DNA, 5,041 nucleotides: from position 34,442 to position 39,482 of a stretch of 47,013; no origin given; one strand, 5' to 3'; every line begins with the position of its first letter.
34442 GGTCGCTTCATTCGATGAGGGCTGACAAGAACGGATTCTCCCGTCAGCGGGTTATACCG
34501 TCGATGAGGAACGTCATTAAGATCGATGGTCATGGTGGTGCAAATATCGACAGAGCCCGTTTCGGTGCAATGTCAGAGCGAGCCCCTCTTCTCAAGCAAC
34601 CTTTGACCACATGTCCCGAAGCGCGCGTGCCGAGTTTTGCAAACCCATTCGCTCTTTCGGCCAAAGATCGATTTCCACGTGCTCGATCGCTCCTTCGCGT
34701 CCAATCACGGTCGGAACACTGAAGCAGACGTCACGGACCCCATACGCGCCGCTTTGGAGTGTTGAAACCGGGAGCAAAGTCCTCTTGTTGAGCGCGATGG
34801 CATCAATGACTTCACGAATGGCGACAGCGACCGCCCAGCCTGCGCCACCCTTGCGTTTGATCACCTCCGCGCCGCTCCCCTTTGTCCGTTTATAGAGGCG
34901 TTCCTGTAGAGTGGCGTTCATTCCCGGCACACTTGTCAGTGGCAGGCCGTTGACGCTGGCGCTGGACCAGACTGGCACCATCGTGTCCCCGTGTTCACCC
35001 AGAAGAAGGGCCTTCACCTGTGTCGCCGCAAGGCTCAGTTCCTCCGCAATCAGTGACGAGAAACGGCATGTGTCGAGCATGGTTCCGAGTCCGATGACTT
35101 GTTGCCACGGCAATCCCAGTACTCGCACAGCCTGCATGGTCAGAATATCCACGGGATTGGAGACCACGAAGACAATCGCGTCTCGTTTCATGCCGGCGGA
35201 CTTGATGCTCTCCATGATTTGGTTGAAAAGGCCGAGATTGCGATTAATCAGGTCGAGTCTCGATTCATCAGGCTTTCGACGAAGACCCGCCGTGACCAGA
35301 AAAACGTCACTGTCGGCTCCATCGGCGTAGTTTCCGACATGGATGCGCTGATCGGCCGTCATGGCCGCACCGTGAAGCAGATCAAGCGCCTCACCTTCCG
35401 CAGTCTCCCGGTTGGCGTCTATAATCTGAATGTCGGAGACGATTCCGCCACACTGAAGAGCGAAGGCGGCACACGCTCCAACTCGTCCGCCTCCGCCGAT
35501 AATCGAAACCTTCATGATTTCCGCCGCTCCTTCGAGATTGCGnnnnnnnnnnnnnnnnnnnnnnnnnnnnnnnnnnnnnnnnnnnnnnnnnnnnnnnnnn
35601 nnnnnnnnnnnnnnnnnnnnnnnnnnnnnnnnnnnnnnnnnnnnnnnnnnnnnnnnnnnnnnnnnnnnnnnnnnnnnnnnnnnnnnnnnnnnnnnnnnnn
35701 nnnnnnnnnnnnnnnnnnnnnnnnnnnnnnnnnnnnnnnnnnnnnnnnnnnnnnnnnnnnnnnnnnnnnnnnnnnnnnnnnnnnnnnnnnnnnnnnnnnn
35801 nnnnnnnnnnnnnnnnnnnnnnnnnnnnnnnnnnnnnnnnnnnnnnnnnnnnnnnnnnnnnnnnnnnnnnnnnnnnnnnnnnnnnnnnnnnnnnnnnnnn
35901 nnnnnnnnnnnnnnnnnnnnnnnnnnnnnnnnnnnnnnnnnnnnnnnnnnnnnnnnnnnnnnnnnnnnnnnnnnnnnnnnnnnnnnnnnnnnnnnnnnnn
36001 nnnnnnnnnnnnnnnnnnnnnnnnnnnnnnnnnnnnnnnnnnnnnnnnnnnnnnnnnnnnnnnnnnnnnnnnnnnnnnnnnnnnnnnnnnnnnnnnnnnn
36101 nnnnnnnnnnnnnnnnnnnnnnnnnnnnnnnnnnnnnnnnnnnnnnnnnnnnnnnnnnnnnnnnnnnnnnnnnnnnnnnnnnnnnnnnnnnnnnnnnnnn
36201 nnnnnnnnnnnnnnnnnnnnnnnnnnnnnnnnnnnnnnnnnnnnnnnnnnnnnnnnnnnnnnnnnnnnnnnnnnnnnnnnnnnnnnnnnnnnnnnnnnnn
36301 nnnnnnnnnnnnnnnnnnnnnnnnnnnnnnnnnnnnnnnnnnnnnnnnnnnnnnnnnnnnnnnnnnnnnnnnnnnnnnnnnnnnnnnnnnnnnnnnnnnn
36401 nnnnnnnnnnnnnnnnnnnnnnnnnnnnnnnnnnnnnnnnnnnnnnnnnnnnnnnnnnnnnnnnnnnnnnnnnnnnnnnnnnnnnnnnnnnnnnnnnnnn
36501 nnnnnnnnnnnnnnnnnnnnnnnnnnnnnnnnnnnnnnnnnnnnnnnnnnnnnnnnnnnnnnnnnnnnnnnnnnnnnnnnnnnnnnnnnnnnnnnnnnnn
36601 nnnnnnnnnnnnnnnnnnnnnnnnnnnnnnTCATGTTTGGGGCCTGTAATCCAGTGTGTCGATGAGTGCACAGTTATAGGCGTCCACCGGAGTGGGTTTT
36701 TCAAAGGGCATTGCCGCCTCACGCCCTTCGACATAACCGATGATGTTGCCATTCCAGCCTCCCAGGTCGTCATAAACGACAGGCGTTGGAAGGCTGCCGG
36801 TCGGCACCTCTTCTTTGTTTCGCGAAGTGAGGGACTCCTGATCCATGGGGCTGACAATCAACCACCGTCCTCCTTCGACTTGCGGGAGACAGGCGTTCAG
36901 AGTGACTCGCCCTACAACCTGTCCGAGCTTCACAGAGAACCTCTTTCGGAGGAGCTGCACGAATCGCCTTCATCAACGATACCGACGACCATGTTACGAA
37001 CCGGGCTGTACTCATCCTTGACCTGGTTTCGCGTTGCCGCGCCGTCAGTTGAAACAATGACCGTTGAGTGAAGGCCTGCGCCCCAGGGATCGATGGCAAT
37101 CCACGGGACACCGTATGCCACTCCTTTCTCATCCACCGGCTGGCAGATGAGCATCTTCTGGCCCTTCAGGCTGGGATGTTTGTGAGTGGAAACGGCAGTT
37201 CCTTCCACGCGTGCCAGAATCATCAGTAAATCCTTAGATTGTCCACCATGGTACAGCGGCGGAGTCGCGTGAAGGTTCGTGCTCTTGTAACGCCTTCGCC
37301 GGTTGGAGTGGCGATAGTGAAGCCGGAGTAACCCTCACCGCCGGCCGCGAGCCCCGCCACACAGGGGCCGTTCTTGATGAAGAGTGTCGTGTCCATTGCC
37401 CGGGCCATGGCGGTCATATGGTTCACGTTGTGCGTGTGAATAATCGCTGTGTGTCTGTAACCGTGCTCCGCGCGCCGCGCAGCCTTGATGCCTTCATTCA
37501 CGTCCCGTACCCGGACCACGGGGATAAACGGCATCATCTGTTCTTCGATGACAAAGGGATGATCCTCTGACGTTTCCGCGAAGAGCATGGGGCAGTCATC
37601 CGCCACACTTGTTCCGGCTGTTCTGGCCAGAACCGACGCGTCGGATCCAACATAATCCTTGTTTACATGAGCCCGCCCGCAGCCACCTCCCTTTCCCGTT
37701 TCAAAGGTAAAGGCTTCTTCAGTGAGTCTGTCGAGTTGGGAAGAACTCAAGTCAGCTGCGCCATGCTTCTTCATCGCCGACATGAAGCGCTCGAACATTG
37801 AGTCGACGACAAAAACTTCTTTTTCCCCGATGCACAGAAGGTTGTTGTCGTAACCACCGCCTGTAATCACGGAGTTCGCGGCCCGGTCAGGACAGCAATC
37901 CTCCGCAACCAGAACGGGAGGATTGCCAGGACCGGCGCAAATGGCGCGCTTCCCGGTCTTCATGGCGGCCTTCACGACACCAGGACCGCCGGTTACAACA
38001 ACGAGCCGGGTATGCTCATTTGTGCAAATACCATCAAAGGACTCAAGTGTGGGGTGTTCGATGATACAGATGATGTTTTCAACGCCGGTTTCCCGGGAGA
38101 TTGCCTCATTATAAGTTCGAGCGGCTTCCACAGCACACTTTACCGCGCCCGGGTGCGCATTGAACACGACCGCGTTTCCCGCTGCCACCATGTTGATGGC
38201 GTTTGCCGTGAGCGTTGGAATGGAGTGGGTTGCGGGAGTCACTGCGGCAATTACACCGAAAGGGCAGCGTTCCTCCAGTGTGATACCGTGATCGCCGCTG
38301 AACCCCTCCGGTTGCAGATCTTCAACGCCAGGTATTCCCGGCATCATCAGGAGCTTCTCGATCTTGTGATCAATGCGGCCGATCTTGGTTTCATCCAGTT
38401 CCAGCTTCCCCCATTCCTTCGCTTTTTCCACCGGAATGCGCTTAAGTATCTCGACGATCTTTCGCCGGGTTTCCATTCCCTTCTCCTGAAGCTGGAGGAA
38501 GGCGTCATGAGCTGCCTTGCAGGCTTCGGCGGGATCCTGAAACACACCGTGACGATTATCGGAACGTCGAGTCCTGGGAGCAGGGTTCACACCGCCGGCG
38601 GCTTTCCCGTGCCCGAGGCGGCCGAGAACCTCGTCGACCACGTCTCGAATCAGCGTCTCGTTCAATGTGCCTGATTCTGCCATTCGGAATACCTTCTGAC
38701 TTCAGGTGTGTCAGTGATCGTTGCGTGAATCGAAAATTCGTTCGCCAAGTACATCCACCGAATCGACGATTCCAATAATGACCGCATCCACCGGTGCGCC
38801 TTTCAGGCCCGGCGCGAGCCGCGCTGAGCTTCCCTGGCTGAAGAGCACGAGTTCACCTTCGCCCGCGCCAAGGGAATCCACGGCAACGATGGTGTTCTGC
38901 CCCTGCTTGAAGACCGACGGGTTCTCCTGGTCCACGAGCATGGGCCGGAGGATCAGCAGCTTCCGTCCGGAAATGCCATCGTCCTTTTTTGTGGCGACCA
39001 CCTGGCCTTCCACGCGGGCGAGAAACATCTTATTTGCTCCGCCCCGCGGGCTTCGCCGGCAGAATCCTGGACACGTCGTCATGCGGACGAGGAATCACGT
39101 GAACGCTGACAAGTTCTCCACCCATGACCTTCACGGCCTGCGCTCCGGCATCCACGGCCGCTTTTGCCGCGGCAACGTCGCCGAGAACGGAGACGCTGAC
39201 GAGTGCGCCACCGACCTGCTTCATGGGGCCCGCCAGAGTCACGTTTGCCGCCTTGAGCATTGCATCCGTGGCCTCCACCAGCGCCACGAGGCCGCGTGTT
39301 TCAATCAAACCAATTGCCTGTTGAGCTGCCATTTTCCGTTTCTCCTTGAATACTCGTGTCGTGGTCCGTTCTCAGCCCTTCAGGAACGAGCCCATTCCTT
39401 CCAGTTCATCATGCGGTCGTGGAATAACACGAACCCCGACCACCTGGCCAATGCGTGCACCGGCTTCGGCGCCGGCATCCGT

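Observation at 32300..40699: PVM-type bacterial microcompartment operon that runs straight into LDH/MDH-family dehydrogenase, galT and galK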

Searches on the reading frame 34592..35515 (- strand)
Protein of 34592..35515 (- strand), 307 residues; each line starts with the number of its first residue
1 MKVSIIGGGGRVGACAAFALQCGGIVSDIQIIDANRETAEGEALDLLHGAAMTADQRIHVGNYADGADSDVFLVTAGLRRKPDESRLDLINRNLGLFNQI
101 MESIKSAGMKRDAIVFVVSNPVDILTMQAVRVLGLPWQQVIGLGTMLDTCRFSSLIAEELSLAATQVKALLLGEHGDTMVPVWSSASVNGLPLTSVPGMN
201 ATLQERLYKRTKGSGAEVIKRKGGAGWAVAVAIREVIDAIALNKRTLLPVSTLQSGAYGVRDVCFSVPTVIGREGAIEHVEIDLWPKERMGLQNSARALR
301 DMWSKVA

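Call 4: search_protein_families(library=pfam, proteins=[window:34592-35515:-], max_evalue=0.01)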
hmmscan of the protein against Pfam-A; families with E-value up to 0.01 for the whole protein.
window:34592-35515:- (307 aa): 2 families
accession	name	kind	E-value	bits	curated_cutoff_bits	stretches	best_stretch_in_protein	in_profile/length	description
PF00056.29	Ldh_1_N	-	9.4e-35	120.1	27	1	1-142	1-141/141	lactate/malate dehydrogenase, NAD binding domain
PF02866.23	Ldh_1_C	-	8.8e-32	110.9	22.6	1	145-304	1-168/174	lactate/malate dehydrogenase, alpha/beta C-terminal domain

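Call 37: search_solved_structures(query=window:34592-35515:-, show_alignments=2, max_evalue=1e-20)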
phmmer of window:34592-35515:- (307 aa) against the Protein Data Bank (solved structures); distinct sequences matched with E-value up to 1e-20: 132 (the best 60 are shown).
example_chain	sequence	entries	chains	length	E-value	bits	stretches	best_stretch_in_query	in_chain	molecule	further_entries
1a5z_A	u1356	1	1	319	7.1e-63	215.9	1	1-302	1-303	L-LACTATE DEHYDROGENASE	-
1ldn_A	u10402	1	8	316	1.5e-61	211.6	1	4-303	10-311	L-LACTATE DEHYDROGENASE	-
1ldb_A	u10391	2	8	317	1.5e-61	211.6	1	4-303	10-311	APO-L-LACTATE DEHYDROGENASE | L-LACTATE DEHYDROGENASE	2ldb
1y6j_A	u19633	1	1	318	7e-60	206.1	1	2-304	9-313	L-lactate dehydrogenase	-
3pqd_A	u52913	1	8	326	5.1e-59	203.3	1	2-302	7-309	L-lactate dehydrogenase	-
3h3j_A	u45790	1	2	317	7.3e-59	202.7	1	3-304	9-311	L-lactate dehydrogenase 1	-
2zqy_A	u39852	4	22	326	8.2e-59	202.6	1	3-302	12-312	L-lactate dehydrogenase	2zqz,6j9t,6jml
1llc_A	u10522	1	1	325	9e-59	202.4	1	3-302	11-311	L-LACTATE DEHYDROGENASE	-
3pqe_A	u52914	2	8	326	9.6e-59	202.3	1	2-302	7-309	L-lactate dehydrogenase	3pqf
8ab2_A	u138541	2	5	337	1.6e-58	201.6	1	5-306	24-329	L-lactate dehydrogenase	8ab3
9end_A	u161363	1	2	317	1.8e-58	201.5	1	2-301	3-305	Malate dehydrogenase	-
3d0o_A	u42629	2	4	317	5e-58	200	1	3-304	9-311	L-lactate dehydrogenase 1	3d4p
6j9s_A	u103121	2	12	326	7.7e-58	199.4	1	3-302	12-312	L-lactate dehydrogenase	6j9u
8rs5_A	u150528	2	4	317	8.5e-58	199.2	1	2-301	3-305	Malate dehydrogenase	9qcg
4m1q_A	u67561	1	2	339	3.3e-57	197.3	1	4-304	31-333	L-lactate dehydrogenase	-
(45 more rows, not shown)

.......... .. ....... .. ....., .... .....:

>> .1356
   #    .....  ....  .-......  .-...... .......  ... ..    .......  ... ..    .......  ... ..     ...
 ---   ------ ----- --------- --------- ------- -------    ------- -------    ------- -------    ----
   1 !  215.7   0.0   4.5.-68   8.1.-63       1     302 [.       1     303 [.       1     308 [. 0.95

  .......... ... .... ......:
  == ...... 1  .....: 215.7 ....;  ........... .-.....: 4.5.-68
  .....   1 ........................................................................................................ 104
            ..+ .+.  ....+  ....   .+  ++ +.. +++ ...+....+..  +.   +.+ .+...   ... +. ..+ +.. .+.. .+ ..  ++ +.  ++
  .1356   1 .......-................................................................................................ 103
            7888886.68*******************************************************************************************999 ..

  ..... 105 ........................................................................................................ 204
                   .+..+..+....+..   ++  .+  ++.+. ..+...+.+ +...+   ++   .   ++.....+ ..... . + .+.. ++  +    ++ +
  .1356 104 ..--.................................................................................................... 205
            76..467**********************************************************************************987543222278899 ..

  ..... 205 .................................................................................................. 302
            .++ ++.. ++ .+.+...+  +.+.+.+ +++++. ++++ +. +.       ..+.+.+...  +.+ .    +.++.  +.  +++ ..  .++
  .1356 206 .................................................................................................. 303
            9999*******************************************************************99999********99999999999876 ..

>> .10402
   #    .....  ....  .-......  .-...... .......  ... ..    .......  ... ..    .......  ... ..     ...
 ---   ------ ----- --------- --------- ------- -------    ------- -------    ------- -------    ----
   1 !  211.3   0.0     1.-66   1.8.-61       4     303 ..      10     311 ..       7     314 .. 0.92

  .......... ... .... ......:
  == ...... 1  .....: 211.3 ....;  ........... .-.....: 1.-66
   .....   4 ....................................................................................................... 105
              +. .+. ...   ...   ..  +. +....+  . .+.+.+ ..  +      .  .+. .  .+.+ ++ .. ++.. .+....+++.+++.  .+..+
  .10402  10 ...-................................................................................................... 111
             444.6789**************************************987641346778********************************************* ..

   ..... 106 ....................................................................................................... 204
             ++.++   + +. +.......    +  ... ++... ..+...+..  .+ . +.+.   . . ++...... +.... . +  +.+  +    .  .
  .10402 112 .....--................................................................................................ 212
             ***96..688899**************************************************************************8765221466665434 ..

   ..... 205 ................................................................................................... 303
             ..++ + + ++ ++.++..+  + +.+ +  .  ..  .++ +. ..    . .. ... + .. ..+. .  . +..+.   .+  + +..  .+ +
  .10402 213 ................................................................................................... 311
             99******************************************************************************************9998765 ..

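Call 38: search_protein_families(library=ncbifam, proteins=[window:34592-35515:-], max_evalue=0.001)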
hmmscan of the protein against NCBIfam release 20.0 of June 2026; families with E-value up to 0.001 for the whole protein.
window:34592-35515:- (307 aa): 12 families
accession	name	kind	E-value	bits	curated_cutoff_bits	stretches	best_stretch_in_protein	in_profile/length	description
NF000824.0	PRK00066.1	subfamily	5.8e-84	282.1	339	1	2-305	8-313/316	L-lactate dehydrogenase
NF004863.0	PRK06223.1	subfamily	2.1e-83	280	283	1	1-306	4-307/313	malate dehydrogenase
TIGR01771.1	L-LDH-NAD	equivalog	3.8e-83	279.3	303.55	1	8-300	3-298/299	L-lactate dehydrogenase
TIGR01763.1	MalateDH_bact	equivalog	4.4e-62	210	351.85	1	1-302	2-301/305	malate dehydrogenase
NF041314.1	Malate_DH_Halo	equivalog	1.4e-57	195.2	550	1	2-307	3-304/304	malate dehydrogenase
TIGR01772.1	MDH_euk_gproteo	equivalog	7.3e-22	78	273.05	1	2-299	1-300/313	malate dehydrogenase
TIGR01759.1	MalateDH-SF1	subfamily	1.4e-19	70.2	345.65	1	2-292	5-315/327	malate dehydrogenase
NF003916.0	PRK05442.1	equivalog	9.3e-18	64.2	271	1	2-290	7-309/328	malate dehydrogenase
TIGR01758.1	MDH_euk_cyt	equivalog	1e-11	44.9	470.4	1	37-285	50-303/324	malate dehydrogenase, NAD-dependent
TIGR01757.1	Malate-DH_plant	equivalog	5.2e-10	38.5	598.3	1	3-278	47-335/387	malate dehydrogenase, NADP-dependent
TIGR01756.1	LDH_protist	equivalog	7.5e-09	35.1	486.25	1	39-277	30-278/313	lactate dehydrogenase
NF001319.0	PRK00258.3-3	equivalog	0.00024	20.3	252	0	2-82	124-200/279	shikimate dehydrogenase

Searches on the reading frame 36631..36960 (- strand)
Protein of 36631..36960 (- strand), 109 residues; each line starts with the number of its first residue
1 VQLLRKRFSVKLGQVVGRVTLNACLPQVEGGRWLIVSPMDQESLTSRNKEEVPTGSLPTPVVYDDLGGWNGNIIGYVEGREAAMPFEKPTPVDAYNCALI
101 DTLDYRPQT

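Call 4: search_protein_families(library=pfam, proteins=[window:36631-36960:-], max_evalue=0.01)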
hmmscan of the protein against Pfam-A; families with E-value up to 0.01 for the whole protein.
window:36631-36960:- (109 aa): 1 family
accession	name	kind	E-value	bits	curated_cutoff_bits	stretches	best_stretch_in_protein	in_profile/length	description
PF03319.19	EutN_CcmL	-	3.3e-11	44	25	1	11-101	2-83/83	Ethanolamine utilisation protein EutN/carboxysome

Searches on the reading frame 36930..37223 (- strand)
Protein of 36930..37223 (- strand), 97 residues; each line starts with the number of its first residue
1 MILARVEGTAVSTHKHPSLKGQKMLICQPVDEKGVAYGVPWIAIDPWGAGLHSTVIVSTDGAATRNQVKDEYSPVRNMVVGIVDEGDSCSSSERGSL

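Call 4: search_protein_families(library=pfam, proteins=[window:36930-37223:-], max_evalue=0.01)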
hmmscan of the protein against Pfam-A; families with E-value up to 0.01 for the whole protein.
window:36930-37223:- (97 aa): 1 family
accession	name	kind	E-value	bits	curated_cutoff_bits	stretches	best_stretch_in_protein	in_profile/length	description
PF03319.19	EutN_CcmL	-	1.6e-24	86.6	25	1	1-84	1-83/83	Ethanolamine utilisation protein EutN/carboxysome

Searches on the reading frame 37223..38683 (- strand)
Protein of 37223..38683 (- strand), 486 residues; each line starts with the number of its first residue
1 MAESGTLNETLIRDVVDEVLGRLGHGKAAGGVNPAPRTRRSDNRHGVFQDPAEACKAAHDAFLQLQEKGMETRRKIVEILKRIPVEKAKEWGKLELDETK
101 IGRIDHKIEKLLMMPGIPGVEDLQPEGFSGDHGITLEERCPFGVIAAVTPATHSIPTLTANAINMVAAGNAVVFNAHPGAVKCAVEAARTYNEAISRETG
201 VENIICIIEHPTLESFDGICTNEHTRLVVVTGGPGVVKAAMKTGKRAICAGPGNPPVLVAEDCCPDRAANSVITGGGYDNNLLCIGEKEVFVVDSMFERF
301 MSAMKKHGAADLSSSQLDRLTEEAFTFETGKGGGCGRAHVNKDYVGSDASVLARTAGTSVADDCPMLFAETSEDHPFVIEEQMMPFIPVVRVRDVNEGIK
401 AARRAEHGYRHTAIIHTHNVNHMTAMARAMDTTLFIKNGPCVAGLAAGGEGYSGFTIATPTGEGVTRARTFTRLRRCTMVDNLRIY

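Call 4: search_protein_families(library=pfam, proteins=[window:37223-38683:-], max_evalue=0.01)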
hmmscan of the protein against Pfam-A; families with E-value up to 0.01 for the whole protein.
window:37223-38683:- (486 aa): 1 family
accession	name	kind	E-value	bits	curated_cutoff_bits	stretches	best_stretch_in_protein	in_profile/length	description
PF00171.27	Aldedh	-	6.2e-26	91.4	23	2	33-307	13-292/461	Aldehyde dehydrogenase family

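Call 38: search_protein_families(library=ncbifam, proteins=[window:37223-38683:-], max_evalue=0.001)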
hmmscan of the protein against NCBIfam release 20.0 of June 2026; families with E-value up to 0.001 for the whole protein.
window:37223-38683:- (486 aa): 27 families (the best 25 are shown)
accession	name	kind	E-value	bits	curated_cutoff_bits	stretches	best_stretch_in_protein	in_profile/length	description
NF011927.0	PRK15398.1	subfamily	2e-172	574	403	1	8-485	2-464/465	aldehyde dehydrogenase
NF010378.0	PRK13805.1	equivalog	2.7e-53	181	951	1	141-444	110-409/872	bifunctional acetaldehyde-CoA/alcohol dehydrogenase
TIGR02518.1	EutH_ACDH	equivalog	1.8e-42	145.8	620.1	1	55-456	14-415/488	acetaldehyde dehydrogenase (acetylating)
NF047625.1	AcylSulfactDhSauS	equivalog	5.7e-33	114.4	600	1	86-459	43-413/464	acylating sulfoacetaldehyde dehydrogenase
NF040648.1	lactal_redase_Meth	equivalog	2.1e-19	69.9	650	1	121-435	109-419/463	lactaldehyde dehydrogenase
TIGR03250.1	PhnAcAld_DH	equivalog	9.6e-16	57.4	635.65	1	142-431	140-422/472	phosphonoacetaldehyde dehydrogenase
NF010000.0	PRK13473.1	subfamily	1.2e-12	47.3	615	1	26-455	16-452/475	aminobutyraldehyde dehydrogenase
NF042993.1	AlphKGSA_gudD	equivalog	5.3e-12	45.2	770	1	131-304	130-303/481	alpha-ketoglutaric semialdehyde dehydrogenase GucD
NF047626.1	SulfactDhSafD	equivalog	1.1e-10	41.2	700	1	140-441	124-418/454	sulfoacetaldehyde dehydrogenase SafD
TIGR01804.1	BADH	equivalog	1.7e-10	40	668.6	1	34-455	20-451/467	betaine-aldehyde dehydrogenase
NF052305.1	DioxValDhHalo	equivalog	5.3e-10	38.8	750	1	138-430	138-431/483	2,5-dioxovalerate dehydrogenase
TIGR01780.1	SSADH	subfamily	5.6e-10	38.7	646.35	1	137-439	113-414/448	succinate-semialdehyde dehydrogenase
NF007352.0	PRK09847.1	equivalog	6.7e-10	38.1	850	1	131-438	147-453/495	aldehyde dehydrogenase PuuC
TIGR02299.1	HpaE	equivalog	1.9e-09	36.6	638.35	1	32-307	21-301/488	5-carboxymethyl-2-hydroxymuconate semialdehyde dehydrogenase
NF045736.1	PaDhStyDRhodo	equivalog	6e-09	35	800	1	127-433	129-433/479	phenylacetaldehyde dehydrogenase StyD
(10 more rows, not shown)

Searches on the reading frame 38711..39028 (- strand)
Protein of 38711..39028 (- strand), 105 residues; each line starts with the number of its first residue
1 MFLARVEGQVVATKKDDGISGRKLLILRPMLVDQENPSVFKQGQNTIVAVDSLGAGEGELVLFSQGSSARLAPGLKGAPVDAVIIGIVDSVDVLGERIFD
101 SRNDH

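Call 4: search_protein_families(library=pfam, proteins=[window:38711-39028:-], max_evalue=0.01)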
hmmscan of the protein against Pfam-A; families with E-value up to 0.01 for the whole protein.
window:38711-39028:- (105 aa): 1 family
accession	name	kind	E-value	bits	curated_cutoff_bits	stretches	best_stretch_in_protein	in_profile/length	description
PF03319.19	EutN_CcmL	-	8.5e-28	97.1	25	1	1-89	1-83/83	Ethanolamine utilisation protein EutN/carboxysome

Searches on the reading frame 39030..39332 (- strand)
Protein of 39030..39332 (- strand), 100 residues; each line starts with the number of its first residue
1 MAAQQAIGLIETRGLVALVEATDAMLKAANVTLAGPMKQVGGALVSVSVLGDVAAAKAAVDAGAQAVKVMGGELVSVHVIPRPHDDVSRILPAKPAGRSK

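Call 4: search_protein_families(library=pfam, proteins=[window:39030-39332:-], max_evalue=0.01)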
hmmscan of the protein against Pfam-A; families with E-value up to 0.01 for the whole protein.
window:39030-39332:- (100 aa): 1 family
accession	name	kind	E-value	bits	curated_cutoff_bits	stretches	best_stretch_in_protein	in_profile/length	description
PF00936.24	BMC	-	9.3e-23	80.4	24.5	1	6-83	1-75/75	BMC domain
